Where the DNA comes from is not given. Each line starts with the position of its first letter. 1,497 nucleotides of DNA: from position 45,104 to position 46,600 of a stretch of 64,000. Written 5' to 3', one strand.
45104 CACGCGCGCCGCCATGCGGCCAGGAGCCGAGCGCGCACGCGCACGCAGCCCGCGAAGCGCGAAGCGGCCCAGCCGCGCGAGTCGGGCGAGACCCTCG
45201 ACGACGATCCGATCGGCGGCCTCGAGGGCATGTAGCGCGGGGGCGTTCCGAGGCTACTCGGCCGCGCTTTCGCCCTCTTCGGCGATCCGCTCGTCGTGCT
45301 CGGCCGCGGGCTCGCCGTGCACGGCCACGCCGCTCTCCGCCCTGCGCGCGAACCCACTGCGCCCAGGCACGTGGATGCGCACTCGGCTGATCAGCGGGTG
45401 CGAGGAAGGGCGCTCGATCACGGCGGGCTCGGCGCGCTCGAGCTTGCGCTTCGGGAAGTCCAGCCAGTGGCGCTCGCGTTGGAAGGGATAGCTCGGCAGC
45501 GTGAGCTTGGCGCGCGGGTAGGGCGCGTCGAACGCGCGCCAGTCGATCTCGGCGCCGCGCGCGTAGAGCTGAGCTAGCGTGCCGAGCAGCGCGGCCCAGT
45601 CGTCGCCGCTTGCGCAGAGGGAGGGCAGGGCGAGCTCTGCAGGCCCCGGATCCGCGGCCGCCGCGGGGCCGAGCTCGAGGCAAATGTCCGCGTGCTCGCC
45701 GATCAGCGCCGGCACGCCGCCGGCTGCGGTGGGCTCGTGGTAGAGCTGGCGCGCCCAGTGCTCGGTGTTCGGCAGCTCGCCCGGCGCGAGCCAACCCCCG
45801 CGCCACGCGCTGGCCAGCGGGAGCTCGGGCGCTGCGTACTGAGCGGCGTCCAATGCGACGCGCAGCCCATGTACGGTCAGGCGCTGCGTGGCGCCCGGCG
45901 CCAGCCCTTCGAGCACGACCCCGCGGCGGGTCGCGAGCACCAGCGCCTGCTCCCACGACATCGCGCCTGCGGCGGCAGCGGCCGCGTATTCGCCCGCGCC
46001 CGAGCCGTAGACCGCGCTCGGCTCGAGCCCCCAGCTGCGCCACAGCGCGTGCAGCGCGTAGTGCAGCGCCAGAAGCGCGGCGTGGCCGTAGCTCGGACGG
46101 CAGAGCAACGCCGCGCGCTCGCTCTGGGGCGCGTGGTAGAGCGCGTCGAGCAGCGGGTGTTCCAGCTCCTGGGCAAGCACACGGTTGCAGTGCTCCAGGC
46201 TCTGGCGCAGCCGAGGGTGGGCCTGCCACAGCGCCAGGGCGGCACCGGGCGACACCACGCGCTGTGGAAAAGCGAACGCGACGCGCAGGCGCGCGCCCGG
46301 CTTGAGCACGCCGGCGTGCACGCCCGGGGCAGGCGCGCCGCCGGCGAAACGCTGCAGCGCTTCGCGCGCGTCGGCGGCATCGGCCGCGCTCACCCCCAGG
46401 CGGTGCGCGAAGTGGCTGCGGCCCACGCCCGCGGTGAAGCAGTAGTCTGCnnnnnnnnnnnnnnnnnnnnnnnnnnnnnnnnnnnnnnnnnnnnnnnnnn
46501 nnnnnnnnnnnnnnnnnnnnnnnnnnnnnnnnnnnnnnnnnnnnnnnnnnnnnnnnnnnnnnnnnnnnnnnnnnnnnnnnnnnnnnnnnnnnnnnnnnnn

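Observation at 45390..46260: Acyltransferase-like domain with the catalytic Ser replaced (GHSxGE reads GSGAGE) and no recognisable catalytic His motif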

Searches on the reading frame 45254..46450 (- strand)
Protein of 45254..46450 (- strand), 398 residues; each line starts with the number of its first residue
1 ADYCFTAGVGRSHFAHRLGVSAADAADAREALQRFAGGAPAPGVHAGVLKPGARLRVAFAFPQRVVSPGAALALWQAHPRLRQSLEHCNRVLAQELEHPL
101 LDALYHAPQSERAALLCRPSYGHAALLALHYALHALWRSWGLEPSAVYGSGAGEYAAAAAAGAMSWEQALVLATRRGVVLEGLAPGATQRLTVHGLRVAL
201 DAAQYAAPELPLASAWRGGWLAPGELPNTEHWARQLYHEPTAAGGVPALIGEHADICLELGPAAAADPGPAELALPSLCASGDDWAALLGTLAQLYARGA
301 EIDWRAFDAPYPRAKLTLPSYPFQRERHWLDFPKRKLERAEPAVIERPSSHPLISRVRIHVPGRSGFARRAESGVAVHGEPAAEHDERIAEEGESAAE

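Call 10: search_protein_families(library=pfam, proteins=[window:45254-46450:-], max_evalue=10)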
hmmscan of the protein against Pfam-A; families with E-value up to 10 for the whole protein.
window:45254-46450:- (398 aa): 3 families
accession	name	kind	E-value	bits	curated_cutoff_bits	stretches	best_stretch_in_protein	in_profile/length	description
PF00698.26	Acyl_transf_1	-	1.2e-13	51.7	32.7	1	70-188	14-129/319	Acyl transferase domain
PF22621.2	CurL-like_PKS_C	-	1e-07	32.2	27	1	1-32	33-64/64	CurL-like, PKS C-terminal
PF22336.2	RhiE-like_linker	-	0.00051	20.4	27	1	1-38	29-66/67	RhiE-like, KS-MAT linker domain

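Call 27: find_related_loci(query=A1, collection=genome_contigs, flank=10000)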
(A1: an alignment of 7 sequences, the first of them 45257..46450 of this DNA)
Query A1 (398 aa) in genome_contigs; peptide patterns used: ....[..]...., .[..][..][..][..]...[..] (x = any residue, [..] = any of these).
88 stretches matched a pattern; 14 encode a relative of the query (tblastn E <= 1e-3); 14 distinct loci.
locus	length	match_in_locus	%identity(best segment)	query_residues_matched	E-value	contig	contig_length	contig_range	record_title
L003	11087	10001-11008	34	1-371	5e-54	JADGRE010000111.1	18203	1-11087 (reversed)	MAG: Proteobacteria bacterium isolate Chersky.17_24 contig-100_686, whole genome shotgun sequence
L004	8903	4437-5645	32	2-339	2e-30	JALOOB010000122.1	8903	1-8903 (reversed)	MAG: Anaerolineae bacterium isolate Prado092 scaffold_9281, whole genome shotgun sequence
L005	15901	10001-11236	30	1-336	4e-45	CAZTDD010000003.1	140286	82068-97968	MAG TPA_asm: uncultured bacterium isolate SRP141376_co1_272 genome assembly, contig: NODE_256_length_140286_cov_8.697050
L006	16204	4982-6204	39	1-331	2e-28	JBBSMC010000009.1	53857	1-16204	MAG: Solirubrobacterales bacterium isolate LS5_sbin.18 LS5_sbin.18_K_784380_L_53857_cov_49.2849, whole genome shotgun se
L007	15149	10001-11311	29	1-372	4e-32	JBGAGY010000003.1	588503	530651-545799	MAG: Anaerolineales bacterium isolate MAG_MBR_H125.91 MBRH125-91_opera_contig_75, whole genome shotgun sequence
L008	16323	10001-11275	28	1-355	2e-30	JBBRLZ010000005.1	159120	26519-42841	MAG: Gemmatimonadales bacterium isolate La1_maxbin2.450 LA1C_X2.450_k141_402371L_159120_cov_42.1291, whole genome shotgu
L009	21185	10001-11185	34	2-331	1e-21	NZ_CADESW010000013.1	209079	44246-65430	Burkholderia stagnalis strain LMG 28156, whole genome shotgun sequence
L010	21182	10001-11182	34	1-331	3e-21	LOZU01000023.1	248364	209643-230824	Burkholderia pyrrocinia strain MSMB1755 MSMB1755_12, whole genome shotgun sequence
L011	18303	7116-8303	35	1-331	6e-21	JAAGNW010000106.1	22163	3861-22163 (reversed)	Burkholderia multivorans strain WS-FJ9 scaffold106, whole genome shotgun sequence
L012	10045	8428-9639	39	2-331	1e-20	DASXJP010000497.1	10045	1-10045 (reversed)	MAG TPA_asm: Thermoanaerobaculia bacterium isolate SMAG_U5251 k141_3885618, whole genome shotgun sequence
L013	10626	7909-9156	37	2-344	3e-20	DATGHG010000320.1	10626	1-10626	MAG TPA_asm: Thermoanaerobaculia bacterium isolate SMAG_U9774 k141_1764292, whole genome shotgun sequence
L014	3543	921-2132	37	2-330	2e-20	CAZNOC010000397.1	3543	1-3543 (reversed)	MAG TPA_asm: uncultured Bifidobacteriaceae bacterium isolate SRP072547_co1_68 genome assembly, contig: NODE_64926_length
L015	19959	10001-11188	35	1-331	5e-20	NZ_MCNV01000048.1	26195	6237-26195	Paraburkholderia nodosa strain CNPSo 1341 scaffold_47, whole genome shotgun sequence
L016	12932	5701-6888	35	1-331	3e-19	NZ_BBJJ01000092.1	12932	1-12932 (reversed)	Paraburkholderia mimosarum LMG 23256 = NBRC 106338, whole genome shotgun sequence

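Call 57: search_protein_families(library=pfam, proteins=[L003:6485-11029:+, L003:849-6269:-, L009:8126-14824:+], max_evalue=0.001)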
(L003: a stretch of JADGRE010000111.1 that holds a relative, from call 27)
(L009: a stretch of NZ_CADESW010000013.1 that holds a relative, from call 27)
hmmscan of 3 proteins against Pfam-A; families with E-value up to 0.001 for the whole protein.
L003:6485-11029:+ (1514 aa): 9 families
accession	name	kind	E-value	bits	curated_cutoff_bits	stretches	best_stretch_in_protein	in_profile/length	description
PF00109.32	ketoacyl-synt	-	4.7e-95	318.4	20.8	1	700-948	2-252/252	Beta-ketoacyl synthase, N-terminal domain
PF00501.34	AMP-binding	-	1.2e-65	222.3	29.9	1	20-413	4-384/384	AMP-binding enzyme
PF02801.28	Ketoacyl-synt_C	-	5e-38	130.2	20.8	1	956-1072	1-118/119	Beta-ketoacyl synthase, C-terminal domain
PF00550.31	PP-binding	-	2.2e-13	50.7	20.8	1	604-669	2-67/67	Phosphopantetheine attachment site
PF23024.1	AMP-dom_DIP2-like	-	1.1e-12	48.4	27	1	457-568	2-107/110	Disco-interacting protein 2-like, AMP domain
PF22621.2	CurL-like_PKS_C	-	4.9e-11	42.9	27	1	1144-1204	1-64/64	CurL-like, PKS C-terminal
PF16197.11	KAsynt_C_assoc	-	1.8e-09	38.4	33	1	1084-1192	11-110/111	Ketoacyl-synthetase C-terminal extension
PF00698.26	Acyl_transf_1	-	8.2e-09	35.8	32.7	1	1280-1344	63-127/319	Acyl transferase domain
PF22336.2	RhiE-like_linker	-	5.3e-07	30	27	1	1155-1209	9-65/67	RhiE-like, KS-MAT linker domain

L003:849-6269:- (1806 aa): 6 families
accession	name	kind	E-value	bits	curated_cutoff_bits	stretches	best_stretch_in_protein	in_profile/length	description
PF00501.34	AMP-binding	-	2.3e-74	250.9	29.9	1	840-1180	1-384/384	AMP-binding enzyme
PF00668.25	Condensation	-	2.4e-69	234.6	30.6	1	372-820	4-455/456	Condensation domain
PF00550.31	PP-binding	-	6.5e-21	74.8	20.8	2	1340-1400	3-67/67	Phosphopantetheine attachment site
PF13193.12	AMP-binding_C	-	1.5e-10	42.3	24.5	1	1239-1310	1-75/76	AMP-binding enzyme C-terminal domain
PF14765.12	PS-DH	-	1.6e-08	34.7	23.7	1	141-266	18-155/166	Polyketide synthase dehydratase N-terminal domain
PF21089.3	PKS_DH_N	-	1.4e-05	25.4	27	1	7-88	13-96/103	Polyketide synthase dehydratase domain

L009:8126-14824:+ (2232 aa): 13 families
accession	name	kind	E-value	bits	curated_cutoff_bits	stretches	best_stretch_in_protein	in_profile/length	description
PF00109.32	ketoacyl-synt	-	3.5e-70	236.9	20.8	1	154-399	4-252/252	Beta-ketoacyl synthase, N-terminal domain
PF08659.16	KR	-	2.3e-61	207.3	22.6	1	1577-1755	1-179/180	KR domain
PF00698.26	Acyl_transf_1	-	1.9e-55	189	32.7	1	672-956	2-281/319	Acyl transferase domain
PF02801.28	Ketoacyl-synt_C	-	1e-39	135.6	20.8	1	407-526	1-119/119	Beta-ketoacyl synthase, C-terminal domain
PF00975.26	Thioesterase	-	1.8e-32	113.8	26.4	1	1984-2227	2-223/226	Thioesterase domain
PF14765.12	PS-DH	-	1.2e-26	93.7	23.7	1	1172-1324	9-162/166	Polyketide synthase dehydratase N-terminal domain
PF21089.3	PKS_DH_N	-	7.6e-14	52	27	1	1043-1138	6-103/103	Polyketide synthase dehydratase domain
PF22621.2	CurL-like_PKS_C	-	3.5e-13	49.8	27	1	594-656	1-64/64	CurL-like, PKS C-terminal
PF16197.11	KAsynt_C_assoc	-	2.1e-12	47.9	33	1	528-619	1-86/111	Ketoacyl-synthetase C-terminal extension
PF00550.31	PP-binding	-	2.1e-11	44.3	20.8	1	1861-1923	3-66/67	Phosphopantetheine attachment site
PF22336.2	RhiE-like_linker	-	6.5e-08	32.9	27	1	598-660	2-64/67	RhiE-like, KS-MAT linker domain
PF00106.31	adh_short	-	1.1e-07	32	26.6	1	1580-1737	4-161/195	short chain dehydrogenase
PF13561.12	adh_short_C2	-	2.4e-05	24.5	27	1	1598-1727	17-145/236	Enoyl-(Acyl carrier protein) reductase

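Call 86: find_related_loci(query=A1, collection=metagenome_contigs, flank=10000)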
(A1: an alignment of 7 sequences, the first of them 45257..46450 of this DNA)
Query A1 (398 aa) in metagenome_contigs; peptide patterns used: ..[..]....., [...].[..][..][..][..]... (x = any residue, [..] = any of these).
354 stretches matched a pattern; 16 encode a relative of the query (tblastn E <= 1e-3); 16 distinct loci.
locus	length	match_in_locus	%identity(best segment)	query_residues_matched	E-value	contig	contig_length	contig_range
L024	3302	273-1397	54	1-374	2e-112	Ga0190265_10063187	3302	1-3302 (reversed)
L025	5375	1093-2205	52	1-370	2e-102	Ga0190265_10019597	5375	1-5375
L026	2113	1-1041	41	14-360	6e-66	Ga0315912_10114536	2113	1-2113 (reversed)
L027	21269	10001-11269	31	1-367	3e-40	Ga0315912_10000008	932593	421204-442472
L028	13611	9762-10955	32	2-337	8e-39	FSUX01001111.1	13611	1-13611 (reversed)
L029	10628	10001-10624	51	1-208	5e-39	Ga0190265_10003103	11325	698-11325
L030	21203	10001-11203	31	1-333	2e-38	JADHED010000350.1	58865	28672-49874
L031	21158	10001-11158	31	1-331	6e-38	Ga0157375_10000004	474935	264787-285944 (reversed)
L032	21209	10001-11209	30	1-330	5e-34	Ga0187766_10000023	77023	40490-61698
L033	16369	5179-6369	39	1-330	7e-27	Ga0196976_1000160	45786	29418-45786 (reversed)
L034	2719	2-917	41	74-368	5e-43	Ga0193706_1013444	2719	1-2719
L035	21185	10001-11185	35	2-331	6e-22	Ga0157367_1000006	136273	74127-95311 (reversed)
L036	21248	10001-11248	37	2-344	3e-20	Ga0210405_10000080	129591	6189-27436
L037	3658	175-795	34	128-354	3e-18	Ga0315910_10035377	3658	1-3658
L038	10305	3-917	48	127-354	2e-16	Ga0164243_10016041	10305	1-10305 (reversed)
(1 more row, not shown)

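Call 89: search_protein_families(library=pfam, proteins=[L029:375-5786:-], max_evalue=0.01)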
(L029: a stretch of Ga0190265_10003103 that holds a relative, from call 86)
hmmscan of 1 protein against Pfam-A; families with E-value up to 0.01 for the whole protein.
L029:375-5786:- (1803 aa): 11 families
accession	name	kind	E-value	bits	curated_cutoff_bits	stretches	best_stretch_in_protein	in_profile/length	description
PF00109.32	ketoacyl-synt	-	6.6e-82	275.3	20.8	1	396-645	2-252/252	Beta-ketoacyl synthase, N-terminal domain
PF00698.26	Acyl_transf_1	-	4.1e-71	240.5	32.7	1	920-1224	2-305/319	Acyl transferase domain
PF07993.18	NAD_binding_4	-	2.4e-56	191.2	20.1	1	1420-1662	1-258/258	Male sterility protein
PF02801.28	Ketoacyl-synt_C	-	3.3e-40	137.2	20.8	1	653-769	1-117/119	Beta-ketoacyl synthase, C-terminal domain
PF00550.31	PP-binding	-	1.8e-20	73.4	20.8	2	318-369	16-67/67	Phosphopantetheine attachment site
PF22621.2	CurL-like_PKS_C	-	1.4e-16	60.6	27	1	835-898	1-64/64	CurL-like, PKS C-terminal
PF16197.11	KAsynt_C_assoc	-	2.3e-12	47.7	33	1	785-877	14-103/111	Ketoacyl-synthetase C-terminal extension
PF01370.27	Epimerase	-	5.5e-12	46.1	20.9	1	1418-1634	1-192/240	NAD dependent epimerase/dehydratase family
PF22336.2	RhiE-like_linker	-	5.3e-10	39.6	27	1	838-903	1-65/67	RhiE-like, KS-MAT linker domain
PF01073.25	3Beta_HSD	-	5e-06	26.2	22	1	1420-1627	2-195/280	3-beta hydroxysteroid dehydrogenase/isomerase family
PF00108.29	Thiolase_N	-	2.1e-05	24.5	26.4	1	557-595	75-113/260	Thiolase, N-terminal domain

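Call 92: search_protein_families(library=pfam, proteins=[L029:4827-5786:-], max_evalue=10)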
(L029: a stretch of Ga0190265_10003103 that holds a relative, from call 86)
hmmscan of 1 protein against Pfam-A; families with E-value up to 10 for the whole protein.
L029:4827-5786:- (320 aa): 1 family
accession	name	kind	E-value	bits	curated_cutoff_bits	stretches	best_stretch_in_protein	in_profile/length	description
PF19132.5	DUF5815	-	0.2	12.1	25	0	69-182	5-113/155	Family of unknown function (DUF5815)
